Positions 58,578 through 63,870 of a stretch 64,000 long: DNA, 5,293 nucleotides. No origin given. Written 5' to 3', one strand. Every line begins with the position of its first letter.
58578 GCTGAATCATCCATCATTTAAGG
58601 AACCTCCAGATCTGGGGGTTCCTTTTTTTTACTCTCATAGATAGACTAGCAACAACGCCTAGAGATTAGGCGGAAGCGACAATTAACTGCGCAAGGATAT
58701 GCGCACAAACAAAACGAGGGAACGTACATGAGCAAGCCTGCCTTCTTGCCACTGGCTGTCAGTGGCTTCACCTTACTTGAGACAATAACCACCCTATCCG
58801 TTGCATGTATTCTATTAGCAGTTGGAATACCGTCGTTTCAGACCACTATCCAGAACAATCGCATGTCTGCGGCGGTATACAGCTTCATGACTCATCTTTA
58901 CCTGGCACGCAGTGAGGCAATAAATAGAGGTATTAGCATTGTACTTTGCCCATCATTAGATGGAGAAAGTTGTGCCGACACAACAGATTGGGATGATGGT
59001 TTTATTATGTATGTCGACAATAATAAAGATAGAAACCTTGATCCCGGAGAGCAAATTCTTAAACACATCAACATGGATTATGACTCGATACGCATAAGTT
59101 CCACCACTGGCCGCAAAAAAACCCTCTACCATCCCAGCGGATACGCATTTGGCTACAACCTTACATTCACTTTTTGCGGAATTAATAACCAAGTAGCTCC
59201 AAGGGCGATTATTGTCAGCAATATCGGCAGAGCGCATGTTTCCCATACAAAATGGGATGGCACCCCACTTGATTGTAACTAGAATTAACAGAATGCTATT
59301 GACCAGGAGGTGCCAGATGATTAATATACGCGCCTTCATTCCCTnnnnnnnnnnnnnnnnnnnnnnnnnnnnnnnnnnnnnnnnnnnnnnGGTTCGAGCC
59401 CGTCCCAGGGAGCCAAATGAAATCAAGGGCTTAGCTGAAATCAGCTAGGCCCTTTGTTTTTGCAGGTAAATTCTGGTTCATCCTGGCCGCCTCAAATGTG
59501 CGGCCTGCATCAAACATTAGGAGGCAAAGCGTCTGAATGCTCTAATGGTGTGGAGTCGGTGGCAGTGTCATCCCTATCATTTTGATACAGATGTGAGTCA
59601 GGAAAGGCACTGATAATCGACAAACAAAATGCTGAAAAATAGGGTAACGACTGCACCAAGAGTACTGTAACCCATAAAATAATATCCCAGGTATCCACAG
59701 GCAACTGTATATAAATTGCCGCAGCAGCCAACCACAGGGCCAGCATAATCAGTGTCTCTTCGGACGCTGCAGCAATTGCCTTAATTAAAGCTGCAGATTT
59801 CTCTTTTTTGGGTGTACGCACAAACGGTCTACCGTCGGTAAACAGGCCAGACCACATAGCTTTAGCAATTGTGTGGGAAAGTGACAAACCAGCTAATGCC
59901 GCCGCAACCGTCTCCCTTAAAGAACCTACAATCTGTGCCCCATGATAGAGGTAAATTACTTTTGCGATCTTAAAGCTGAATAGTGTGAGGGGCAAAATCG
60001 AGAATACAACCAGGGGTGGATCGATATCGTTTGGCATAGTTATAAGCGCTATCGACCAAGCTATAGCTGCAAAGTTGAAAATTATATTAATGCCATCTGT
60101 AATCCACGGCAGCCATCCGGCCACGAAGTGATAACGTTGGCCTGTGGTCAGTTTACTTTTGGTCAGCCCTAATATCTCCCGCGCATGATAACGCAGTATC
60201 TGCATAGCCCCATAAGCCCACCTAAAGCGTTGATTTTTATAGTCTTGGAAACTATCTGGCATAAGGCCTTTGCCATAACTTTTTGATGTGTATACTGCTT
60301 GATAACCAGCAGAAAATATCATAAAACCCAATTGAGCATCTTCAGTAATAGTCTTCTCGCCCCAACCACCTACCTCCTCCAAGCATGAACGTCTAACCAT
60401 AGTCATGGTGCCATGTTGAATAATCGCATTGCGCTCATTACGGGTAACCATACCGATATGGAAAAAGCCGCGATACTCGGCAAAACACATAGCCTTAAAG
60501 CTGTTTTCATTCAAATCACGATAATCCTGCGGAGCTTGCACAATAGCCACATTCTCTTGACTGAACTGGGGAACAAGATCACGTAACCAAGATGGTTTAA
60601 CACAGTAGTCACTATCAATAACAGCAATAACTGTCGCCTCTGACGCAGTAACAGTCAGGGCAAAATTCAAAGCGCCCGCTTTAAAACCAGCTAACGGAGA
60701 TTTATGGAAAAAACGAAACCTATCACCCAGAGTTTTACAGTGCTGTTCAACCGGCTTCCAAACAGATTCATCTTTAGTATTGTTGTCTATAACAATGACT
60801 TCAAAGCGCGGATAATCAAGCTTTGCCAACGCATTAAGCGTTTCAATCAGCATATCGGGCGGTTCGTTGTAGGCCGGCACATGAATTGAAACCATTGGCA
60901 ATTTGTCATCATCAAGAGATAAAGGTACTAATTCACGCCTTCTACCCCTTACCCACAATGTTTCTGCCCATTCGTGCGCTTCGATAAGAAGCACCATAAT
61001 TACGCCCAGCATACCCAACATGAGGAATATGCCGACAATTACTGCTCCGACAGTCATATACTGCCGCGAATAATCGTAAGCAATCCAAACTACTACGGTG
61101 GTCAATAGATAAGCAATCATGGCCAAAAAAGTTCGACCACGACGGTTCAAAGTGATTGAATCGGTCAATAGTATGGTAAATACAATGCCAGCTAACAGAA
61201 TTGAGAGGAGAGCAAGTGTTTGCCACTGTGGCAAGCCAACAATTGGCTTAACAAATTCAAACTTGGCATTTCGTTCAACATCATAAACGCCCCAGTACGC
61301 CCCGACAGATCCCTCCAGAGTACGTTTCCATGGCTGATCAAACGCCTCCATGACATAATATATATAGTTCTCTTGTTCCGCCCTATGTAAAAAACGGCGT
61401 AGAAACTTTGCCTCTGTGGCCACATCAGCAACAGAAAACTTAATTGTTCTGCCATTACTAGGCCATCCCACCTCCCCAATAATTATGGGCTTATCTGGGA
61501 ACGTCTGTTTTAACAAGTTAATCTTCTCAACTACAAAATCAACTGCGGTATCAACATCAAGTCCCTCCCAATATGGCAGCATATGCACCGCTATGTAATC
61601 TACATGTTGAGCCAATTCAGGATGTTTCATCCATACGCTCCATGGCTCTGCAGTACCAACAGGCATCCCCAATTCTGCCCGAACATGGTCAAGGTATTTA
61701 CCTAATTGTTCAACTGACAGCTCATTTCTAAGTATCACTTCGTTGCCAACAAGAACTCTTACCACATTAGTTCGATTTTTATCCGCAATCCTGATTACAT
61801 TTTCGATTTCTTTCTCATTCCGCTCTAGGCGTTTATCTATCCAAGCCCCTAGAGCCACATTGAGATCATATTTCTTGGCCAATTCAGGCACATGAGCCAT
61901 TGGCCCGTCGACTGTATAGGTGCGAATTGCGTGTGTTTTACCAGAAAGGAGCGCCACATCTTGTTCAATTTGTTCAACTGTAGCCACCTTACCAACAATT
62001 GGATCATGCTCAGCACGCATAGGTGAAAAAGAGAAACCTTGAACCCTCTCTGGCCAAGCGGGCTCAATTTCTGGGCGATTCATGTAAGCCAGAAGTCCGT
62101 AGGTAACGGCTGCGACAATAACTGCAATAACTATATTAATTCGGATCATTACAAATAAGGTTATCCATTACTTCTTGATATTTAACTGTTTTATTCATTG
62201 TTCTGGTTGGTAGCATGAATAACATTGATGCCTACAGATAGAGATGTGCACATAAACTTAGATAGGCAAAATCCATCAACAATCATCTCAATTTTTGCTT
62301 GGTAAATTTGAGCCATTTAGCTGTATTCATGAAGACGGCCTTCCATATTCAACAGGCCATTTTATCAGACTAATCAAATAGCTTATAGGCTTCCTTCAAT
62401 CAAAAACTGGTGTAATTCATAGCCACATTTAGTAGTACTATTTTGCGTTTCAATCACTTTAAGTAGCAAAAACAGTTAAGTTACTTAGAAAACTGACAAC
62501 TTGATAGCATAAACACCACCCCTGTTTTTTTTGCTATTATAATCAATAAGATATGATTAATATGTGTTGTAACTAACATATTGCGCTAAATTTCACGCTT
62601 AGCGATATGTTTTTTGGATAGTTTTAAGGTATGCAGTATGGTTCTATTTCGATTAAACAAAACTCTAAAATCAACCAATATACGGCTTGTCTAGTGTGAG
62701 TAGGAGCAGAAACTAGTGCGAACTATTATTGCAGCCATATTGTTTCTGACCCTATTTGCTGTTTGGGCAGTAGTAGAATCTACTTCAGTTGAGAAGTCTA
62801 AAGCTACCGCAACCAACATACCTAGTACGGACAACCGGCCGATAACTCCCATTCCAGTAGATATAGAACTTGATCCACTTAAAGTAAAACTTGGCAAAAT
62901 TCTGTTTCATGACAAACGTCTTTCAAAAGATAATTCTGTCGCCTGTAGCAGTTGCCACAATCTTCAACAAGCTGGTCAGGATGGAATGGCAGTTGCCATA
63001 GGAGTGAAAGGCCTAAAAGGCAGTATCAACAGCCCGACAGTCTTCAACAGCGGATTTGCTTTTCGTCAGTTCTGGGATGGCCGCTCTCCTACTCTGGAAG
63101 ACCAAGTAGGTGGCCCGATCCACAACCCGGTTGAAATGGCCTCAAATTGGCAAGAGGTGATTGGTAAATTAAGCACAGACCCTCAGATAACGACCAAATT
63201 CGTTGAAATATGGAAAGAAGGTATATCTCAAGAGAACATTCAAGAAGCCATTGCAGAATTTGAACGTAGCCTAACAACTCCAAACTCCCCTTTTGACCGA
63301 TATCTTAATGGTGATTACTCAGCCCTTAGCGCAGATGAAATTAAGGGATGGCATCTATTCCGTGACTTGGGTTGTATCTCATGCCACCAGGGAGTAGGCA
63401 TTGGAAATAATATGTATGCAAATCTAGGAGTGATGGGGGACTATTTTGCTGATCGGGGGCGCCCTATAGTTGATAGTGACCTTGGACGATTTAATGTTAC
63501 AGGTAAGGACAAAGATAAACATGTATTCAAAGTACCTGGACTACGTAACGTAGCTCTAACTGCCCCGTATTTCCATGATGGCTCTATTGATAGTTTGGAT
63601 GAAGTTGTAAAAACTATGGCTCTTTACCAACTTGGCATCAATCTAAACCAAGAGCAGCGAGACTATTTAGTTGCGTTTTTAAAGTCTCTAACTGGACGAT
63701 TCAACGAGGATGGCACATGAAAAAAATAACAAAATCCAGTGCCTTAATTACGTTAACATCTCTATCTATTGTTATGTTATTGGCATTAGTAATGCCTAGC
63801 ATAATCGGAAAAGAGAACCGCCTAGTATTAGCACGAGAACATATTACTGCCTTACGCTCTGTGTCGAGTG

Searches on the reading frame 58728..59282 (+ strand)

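Call 94: search_protein_families(library=pfam, proteins=[window:58728-59282:+], max_evalue=0.001)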
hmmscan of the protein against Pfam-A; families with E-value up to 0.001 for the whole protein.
window:58728-59282:+ (184 aa): 1 family
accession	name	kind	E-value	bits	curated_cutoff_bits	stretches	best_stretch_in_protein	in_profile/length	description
PF12019.13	GspH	-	2.9e-16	60.4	21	1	52-167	4-108/108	Type II transport protein GspH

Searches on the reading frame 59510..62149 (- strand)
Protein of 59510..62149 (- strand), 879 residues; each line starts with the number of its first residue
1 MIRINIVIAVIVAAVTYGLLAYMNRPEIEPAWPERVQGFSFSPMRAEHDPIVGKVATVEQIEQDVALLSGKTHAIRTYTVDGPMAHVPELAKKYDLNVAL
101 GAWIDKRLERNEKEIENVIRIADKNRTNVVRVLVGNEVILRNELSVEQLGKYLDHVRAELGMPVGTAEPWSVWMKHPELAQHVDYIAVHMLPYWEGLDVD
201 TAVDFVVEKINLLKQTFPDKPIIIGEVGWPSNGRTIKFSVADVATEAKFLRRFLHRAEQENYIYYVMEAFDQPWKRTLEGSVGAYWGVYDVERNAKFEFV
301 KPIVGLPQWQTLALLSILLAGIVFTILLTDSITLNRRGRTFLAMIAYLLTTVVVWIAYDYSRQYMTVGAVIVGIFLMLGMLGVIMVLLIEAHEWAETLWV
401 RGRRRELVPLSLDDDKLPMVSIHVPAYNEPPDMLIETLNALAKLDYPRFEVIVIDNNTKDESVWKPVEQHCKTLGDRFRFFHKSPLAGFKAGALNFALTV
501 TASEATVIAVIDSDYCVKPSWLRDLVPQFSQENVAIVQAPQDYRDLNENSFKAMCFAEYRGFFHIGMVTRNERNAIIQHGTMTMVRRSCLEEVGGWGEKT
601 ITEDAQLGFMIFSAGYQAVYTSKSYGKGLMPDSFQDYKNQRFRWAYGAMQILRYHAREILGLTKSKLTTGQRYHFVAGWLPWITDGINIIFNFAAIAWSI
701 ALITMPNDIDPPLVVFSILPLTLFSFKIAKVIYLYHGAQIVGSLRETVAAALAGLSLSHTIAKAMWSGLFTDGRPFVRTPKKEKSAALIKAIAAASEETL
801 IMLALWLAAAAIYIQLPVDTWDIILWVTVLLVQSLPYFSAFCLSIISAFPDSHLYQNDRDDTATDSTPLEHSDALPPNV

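Call 94: search_protein_families(library=pfam, proteins=[window:59510-62149:-], max_evalue=0.001)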
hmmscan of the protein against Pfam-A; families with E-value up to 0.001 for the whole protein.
window:59510-62149:- (879 aa): 6 families
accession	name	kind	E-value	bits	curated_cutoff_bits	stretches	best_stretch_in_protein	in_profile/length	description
PF13641.12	Glyco_tranf_2_3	-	1.1e-27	97.9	27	1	418-647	1-230/230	Glycosyltransferase like family 2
PF00535.33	Glycos_transf_2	-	3.2e-27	95.9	23.3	1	421-593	1-167/168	Glycosyl transferase family 2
PF13632.12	Glyco_trans_2_3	-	1.1e-25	91.1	27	1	508-705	2-192/198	Glycosyl transferase family group 2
PF13506.12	Glyco_transf_21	-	1.7e-12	47.6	21.7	1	489-645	15-173/174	Glycosyl transferase family 21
PF03552.20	Cellulose_synt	-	3.2e-05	23.1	24.7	1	595-684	416-507/722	Cellulose synthase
PF00332.24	Glyco_hydro_17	-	0.00035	20.7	28.2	1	220-298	224-303/306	Glycosyl hydrolases family 17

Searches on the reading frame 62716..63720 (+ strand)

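Call 94: search_protein_families(library=pfam, proteins=[window:62716-63720:+], max_evalue=0.001)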
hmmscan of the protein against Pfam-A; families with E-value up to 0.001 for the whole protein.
window:62716-63720:+ (334 aa): 3 families
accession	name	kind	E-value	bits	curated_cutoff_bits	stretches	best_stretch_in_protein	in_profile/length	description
PF03150.19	CCP_MauG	-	4.6e-57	193.3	25.6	1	56-201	3-148/149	Di-haem cytochrome c peroxidase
PF00034.26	Cytochrom_C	-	2.6e-06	29.1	21.3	0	210-325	3-89/90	Cytochrome c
PF21419.2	RoxA-like_Cyt-c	-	0.00035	20.5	26.7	1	274-299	5-30/39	RoxA-like, cytochrome c-like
